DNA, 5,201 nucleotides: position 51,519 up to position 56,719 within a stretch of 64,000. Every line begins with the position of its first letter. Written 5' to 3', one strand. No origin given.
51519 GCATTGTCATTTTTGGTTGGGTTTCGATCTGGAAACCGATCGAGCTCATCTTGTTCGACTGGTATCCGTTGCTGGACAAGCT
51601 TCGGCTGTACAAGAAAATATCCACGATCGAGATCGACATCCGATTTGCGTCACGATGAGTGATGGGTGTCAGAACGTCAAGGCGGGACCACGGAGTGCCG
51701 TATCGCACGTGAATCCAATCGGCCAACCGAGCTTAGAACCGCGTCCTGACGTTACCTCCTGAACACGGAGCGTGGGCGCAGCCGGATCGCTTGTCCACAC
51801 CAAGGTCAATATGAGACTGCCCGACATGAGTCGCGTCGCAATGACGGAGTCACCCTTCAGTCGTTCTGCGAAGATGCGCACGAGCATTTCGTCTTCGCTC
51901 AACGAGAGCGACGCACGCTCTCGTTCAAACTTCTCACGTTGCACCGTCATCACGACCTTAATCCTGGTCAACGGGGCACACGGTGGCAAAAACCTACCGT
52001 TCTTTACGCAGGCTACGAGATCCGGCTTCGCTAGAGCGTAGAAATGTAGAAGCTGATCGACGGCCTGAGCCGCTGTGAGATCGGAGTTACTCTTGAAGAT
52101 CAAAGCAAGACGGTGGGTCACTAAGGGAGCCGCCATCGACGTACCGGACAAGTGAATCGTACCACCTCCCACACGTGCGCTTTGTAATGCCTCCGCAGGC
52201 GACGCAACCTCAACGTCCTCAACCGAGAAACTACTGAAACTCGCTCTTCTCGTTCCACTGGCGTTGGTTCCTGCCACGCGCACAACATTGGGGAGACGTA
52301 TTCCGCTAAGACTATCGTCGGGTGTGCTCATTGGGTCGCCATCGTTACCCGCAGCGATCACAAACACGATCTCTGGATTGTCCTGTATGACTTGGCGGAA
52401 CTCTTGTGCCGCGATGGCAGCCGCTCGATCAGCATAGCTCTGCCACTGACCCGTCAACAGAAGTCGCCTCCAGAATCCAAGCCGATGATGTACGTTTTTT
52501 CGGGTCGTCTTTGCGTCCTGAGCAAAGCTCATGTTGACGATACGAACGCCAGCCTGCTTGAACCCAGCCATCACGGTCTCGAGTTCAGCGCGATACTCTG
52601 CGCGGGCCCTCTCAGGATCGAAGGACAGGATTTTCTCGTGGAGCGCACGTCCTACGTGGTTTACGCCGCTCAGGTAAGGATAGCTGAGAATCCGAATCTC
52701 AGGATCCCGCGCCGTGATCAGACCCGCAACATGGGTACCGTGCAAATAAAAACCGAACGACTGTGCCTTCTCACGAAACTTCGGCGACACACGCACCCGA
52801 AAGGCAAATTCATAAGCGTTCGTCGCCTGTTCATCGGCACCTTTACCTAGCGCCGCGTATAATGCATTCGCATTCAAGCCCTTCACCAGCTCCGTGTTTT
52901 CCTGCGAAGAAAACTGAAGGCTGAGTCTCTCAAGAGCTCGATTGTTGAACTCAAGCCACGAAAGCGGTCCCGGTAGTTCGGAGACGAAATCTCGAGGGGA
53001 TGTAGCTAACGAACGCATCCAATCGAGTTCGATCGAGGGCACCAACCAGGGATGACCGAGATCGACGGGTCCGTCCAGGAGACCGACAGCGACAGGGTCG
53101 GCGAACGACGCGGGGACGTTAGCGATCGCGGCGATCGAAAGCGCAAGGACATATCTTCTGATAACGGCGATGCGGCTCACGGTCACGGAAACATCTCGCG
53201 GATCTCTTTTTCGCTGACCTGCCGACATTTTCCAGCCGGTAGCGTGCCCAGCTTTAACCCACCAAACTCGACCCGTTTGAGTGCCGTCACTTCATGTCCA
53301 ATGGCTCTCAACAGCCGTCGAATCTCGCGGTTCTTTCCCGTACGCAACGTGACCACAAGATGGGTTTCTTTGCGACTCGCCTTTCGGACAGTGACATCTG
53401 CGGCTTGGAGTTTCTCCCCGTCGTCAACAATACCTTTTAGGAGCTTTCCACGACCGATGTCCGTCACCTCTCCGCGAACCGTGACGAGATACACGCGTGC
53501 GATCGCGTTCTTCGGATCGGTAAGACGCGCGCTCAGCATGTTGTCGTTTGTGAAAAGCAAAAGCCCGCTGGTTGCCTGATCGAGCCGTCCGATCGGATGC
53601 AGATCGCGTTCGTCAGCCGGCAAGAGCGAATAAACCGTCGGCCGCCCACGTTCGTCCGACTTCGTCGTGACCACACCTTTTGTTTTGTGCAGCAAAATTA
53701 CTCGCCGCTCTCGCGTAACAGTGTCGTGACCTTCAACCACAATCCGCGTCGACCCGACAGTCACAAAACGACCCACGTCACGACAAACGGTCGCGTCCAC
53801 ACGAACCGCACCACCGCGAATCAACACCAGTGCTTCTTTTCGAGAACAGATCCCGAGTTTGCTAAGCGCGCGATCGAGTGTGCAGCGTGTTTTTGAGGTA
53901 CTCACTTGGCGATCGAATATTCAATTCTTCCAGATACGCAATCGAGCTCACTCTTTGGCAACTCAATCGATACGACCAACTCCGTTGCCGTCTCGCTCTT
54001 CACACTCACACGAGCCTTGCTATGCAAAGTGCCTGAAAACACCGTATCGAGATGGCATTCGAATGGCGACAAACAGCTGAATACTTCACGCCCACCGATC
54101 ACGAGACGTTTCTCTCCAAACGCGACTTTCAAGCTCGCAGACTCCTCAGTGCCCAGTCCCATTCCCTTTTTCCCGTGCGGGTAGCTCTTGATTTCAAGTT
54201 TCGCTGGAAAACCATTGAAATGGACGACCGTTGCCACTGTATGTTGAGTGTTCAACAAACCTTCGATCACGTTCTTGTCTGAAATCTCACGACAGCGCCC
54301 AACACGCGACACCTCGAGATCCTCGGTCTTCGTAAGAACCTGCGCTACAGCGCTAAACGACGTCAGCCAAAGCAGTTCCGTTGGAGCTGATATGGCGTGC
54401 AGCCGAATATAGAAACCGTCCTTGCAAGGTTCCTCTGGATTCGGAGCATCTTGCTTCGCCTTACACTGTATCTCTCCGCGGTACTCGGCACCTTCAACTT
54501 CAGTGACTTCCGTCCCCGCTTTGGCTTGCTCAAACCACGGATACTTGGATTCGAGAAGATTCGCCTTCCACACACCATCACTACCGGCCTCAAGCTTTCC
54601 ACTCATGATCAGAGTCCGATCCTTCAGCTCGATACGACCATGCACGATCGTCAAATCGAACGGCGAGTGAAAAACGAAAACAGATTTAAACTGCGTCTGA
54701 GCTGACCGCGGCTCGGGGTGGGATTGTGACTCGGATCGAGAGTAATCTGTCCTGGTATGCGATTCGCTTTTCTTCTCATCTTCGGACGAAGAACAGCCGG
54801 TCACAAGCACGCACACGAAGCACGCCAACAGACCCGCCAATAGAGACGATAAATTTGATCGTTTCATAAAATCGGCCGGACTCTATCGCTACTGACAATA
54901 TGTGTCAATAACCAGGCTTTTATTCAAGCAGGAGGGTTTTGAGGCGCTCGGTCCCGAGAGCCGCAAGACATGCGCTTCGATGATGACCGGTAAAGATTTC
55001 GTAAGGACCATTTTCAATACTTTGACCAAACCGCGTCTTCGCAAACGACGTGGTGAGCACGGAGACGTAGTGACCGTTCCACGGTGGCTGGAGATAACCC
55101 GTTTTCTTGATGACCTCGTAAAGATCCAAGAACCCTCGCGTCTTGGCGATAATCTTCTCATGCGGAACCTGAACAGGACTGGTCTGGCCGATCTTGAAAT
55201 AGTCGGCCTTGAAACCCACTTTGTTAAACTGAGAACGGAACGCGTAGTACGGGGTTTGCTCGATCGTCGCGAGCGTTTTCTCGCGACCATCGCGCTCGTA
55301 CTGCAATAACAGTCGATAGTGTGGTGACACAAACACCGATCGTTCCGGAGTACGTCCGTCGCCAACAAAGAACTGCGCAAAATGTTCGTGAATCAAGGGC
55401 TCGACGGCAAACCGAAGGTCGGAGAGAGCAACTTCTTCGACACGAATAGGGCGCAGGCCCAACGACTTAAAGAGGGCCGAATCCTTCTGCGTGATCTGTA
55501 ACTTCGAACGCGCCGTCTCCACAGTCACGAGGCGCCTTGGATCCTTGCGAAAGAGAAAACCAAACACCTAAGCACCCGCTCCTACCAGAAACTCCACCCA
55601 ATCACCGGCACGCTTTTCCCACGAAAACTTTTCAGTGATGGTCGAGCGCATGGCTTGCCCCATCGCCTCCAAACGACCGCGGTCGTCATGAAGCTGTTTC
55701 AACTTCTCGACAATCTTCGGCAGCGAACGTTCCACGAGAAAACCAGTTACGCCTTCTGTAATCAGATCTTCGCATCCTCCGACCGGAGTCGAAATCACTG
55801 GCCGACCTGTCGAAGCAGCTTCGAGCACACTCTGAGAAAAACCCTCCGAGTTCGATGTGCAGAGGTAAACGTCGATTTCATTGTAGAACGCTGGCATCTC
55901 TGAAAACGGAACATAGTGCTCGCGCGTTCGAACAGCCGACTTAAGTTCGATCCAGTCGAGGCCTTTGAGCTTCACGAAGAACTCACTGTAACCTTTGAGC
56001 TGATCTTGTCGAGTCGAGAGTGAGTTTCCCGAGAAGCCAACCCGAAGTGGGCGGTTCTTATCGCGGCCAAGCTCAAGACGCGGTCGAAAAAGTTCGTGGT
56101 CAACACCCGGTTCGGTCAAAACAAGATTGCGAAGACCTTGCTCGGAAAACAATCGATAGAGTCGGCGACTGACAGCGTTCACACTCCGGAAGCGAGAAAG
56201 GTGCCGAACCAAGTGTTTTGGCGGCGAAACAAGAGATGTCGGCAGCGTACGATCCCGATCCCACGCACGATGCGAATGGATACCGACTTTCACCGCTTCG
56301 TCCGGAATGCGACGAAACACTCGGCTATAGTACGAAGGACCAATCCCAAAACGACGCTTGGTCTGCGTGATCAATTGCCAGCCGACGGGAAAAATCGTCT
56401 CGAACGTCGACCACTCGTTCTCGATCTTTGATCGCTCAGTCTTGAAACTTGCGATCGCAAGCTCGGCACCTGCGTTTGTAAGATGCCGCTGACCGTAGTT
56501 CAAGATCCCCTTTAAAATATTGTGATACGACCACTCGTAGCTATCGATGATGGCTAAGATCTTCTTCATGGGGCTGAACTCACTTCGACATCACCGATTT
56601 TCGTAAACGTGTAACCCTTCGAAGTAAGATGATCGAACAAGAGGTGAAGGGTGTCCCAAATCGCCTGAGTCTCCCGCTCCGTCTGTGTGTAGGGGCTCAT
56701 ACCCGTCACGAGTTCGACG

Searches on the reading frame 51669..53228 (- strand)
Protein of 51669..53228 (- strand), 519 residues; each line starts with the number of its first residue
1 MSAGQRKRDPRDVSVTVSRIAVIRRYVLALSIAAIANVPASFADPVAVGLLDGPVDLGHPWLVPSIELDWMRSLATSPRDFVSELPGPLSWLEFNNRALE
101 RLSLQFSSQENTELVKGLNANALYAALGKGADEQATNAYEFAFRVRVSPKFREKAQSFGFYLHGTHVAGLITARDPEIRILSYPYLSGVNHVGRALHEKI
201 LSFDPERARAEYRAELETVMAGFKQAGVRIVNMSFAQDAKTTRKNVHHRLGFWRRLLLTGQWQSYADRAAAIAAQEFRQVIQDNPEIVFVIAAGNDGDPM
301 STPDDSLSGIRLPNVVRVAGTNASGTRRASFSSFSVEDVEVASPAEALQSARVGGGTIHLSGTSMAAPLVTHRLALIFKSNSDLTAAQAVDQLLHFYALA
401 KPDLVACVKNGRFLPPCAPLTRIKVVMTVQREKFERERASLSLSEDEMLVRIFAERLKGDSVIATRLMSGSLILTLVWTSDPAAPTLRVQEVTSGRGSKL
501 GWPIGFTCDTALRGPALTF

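Call 5: search_protein_families(library=pfam, proteins=[window:51669-53228:-], max_evalue=0.001)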
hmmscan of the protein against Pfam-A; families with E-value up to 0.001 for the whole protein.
window:51669-53228:- (519 aa): 1 family
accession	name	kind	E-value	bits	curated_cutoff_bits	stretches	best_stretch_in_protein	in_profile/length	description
PF00082.27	Peptidase_S8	-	2.8e-26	92.9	21.8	1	46-391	4-267/288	Subtilase family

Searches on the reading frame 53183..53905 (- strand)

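Call 5: search_protein_families(library=pfam, proteins=[window:53183-53905:-], max_evalue=0.001)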
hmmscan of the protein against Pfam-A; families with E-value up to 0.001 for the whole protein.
window:53183-53905:- (240 aa): 2 families
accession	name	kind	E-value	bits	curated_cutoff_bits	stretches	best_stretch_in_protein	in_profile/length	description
PF00849.27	PseudoU_synth_2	-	4.3e-20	72.9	26.8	1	69-200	2-151/152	RNA pseudouridylate synthase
PF01479.30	S4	-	8e-08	32.3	22.8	1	10-51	3-45/48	S4 domain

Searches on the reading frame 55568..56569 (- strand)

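Call 60: search_protein_families(library=pfam, proteins=[window:55568-56569:-], max_evalue=0.0001)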
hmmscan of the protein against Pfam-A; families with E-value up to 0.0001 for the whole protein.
window:55568-56569:- (333 aa): 3 families
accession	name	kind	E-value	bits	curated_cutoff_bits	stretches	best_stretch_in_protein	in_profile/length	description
PF13692.12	Glyco_trans_1_4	-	2e-16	61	27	1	218-296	62-142/142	Glycosyl transferases group 1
PF00534.26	Glycos_transf_1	-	9e-16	58.3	26.4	1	219-308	80-170/172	Glycosyl transferases group 1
PF13524.12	Glyco_trans_1_2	-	7.2e-13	49.2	25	1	199-325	17-143/144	Glycosyl transferase-like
